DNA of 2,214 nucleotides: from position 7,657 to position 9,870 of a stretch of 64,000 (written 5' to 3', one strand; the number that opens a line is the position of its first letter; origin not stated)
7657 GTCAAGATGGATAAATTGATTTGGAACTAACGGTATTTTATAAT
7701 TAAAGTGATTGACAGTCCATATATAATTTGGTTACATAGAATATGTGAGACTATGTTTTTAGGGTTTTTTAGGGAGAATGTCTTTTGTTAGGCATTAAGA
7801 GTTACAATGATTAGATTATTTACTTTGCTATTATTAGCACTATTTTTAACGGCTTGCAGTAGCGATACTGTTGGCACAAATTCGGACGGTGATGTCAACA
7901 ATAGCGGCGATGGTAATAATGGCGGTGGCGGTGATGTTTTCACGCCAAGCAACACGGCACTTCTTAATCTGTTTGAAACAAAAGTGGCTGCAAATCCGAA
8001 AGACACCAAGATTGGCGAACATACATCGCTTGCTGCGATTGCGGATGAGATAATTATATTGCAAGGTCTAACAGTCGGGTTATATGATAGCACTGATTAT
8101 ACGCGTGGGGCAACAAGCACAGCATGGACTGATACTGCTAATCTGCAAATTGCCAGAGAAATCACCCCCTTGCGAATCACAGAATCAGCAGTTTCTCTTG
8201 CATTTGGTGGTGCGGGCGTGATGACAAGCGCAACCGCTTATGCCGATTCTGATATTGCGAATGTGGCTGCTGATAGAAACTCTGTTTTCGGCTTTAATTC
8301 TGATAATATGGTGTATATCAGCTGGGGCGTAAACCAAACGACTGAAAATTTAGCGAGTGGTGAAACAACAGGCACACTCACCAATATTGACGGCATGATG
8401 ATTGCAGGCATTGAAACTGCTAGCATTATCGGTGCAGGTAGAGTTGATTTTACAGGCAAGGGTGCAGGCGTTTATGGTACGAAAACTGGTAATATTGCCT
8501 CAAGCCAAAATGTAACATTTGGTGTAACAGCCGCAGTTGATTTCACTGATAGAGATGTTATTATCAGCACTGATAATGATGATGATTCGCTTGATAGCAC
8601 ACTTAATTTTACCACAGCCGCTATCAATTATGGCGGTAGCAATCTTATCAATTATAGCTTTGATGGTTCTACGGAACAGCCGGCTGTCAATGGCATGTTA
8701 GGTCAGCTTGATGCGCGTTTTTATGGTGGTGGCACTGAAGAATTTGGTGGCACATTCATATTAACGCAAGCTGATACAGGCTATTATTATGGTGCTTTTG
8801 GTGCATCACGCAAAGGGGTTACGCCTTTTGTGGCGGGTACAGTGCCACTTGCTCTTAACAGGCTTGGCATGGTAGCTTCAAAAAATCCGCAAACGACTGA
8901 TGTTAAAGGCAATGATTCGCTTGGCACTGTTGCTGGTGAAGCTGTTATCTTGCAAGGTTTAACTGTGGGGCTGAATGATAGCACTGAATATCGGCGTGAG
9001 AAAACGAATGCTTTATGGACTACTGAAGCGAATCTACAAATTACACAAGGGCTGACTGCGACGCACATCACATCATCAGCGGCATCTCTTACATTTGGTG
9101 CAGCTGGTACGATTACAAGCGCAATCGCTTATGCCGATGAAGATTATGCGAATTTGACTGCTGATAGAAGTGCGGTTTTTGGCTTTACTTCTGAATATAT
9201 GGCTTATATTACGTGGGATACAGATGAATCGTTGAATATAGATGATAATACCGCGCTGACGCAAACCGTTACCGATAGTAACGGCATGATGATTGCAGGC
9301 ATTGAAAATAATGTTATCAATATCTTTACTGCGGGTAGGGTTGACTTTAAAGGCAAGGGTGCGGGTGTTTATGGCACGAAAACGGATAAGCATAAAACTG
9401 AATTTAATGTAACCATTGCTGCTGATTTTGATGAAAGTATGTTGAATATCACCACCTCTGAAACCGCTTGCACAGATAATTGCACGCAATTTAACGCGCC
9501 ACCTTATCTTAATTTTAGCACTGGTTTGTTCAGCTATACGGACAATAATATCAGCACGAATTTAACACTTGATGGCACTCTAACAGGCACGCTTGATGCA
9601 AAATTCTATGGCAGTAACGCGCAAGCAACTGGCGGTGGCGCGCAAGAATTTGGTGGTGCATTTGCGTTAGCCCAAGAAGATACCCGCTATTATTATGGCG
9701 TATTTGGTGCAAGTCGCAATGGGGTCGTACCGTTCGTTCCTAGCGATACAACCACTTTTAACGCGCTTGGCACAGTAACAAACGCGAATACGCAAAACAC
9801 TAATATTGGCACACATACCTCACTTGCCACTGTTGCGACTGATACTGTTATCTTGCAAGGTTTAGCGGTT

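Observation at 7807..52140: Locus of four giant surface-lipoprotein genes built from ~38 tandem TbpB-like lobes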

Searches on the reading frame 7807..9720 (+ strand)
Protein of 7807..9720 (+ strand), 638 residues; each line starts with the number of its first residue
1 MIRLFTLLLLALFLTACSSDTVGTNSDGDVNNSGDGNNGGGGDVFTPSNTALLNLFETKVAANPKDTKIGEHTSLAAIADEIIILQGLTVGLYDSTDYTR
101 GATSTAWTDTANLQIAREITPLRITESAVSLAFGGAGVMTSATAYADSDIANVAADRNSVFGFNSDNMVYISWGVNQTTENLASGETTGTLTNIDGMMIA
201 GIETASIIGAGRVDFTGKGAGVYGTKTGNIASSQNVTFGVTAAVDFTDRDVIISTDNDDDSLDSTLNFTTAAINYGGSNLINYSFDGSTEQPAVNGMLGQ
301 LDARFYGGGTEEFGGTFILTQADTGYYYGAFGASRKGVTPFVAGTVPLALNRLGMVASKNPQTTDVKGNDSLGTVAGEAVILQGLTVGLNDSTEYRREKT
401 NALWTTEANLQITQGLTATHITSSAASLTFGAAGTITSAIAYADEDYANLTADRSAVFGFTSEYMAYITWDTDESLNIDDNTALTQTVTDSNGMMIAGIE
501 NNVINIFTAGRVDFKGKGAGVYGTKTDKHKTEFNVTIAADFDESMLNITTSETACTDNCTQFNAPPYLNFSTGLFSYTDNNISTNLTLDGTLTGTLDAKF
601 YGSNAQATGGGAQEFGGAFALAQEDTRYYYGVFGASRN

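Call 15: find_homologous_proteins(query=window:7807-9720:+, max_evalue=0.00001)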
Query window:7807-9720:+ (638 aa): 24 proteins with E <= 0.00001 among 8000 candidates.
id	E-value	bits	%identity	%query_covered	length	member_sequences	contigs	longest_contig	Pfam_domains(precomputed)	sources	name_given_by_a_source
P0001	8.7e-160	551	45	98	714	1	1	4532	PF01298.25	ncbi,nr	ncbi:MAG: hypothetical protein K0U39_03315, partial [Alphaproteobacteria bacterium]|nr:hypothetical 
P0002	3.5e-85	305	34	90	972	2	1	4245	PF01298.25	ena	-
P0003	1.2e-82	297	31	91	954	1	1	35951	PF01298.25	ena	-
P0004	6.1e-80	288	34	100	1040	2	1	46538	PF01298.25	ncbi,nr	ncbi:MAG: transferrin-binding protein-like solute binding protein [Alphaproteobacteria bacterium]|nr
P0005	3.2e-68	249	34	93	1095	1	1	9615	PF01298.25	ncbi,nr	ncbi:MAG: transferrin-binding protein-like solute binding protein [Alphaproteobacteria bacterium]|nr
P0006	2.0e-67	246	32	99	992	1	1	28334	PF01298.25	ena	-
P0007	5.2e-66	242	33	83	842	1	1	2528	-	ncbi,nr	ncbi:MAG: hypothetical protein K0U39_00400, partial [Alphaproteobacteria bacterium]|nr:hypothetical 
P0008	2.8e-62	229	33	87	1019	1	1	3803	PF01298.25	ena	-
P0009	5.3e-60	222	32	87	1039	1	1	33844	PF01298.25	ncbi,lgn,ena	-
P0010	6.9e-59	218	30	99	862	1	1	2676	PF01298.25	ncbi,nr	ncbi:MAG: transferrin-binding protein-like solute binding protein, partial [Alphaproteobacteria bact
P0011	1.7e-54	204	32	100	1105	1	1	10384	PF01298.25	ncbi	-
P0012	1.7e-53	200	31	89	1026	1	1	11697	PF01298.25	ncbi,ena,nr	ncbi:MAG: transferrin-binding protein-like solute binding protein [Alphaproteobacteria bacterium]|nr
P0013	2.7e-50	190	30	99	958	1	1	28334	PF01298.25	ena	-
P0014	3.1e-49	186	39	42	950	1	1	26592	PF01298.25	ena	-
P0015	6.9e-47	178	31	99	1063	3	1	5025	PF01298.25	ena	-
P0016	1.2e-45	174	33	93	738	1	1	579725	PF01298.25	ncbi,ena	-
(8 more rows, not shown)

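Call 24: find_encoding_contigs(protein=P0016, flank=10000, max_places=3)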
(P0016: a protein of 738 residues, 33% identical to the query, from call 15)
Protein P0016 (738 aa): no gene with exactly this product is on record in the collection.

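Call 25: find_encoding_contigs(protein=P0004, flank=10000, max_places=3)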
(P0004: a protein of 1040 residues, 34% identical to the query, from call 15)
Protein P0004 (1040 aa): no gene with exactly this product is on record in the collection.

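Call 71: find_encoding_contigs(protein=P0003, flank=10000, max_places=2)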
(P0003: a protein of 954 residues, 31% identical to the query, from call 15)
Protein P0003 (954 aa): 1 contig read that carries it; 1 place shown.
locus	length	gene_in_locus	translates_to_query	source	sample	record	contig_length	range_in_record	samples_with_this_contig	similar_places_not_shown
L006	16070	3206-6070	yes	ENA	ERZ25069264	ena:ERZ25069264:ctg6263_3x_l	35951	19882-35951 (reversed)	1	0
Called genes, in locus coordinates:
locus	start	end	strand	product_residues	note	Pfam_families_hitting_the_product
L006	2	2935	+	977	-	?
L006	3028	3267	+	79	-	-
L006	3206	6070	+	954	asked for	PF01298:TbpB_B_D (weak)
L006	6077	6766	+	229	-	-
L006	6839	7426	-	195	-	PF01035:DNA_binding_1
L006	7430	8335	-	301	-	PF00126:HTH_1, PF03466:LysR_substrate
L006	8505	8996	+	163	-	PF13274:SocA_Panacea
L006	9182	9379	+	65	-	-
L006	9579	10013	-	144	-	PF06831:H2TH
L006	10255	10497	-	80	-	PF10073:GapR_DNA-bd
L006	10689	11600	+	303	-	PF01795:Methyltransf_5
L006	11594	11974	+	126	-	PF04977:DivIC (weak)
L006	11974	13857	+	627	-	PF03717:PBP_dimer, PF00905:Transpeptidase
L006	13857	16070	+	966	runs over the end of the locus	PF01225:Mur_ligase (weak), PF08245:Mur_ligase_M, PF02875:Mur_ligase_C, PF01225:Mur_ligase (weak), PF08245:Mur_ligase_M, PF02875:Mur_ligase_C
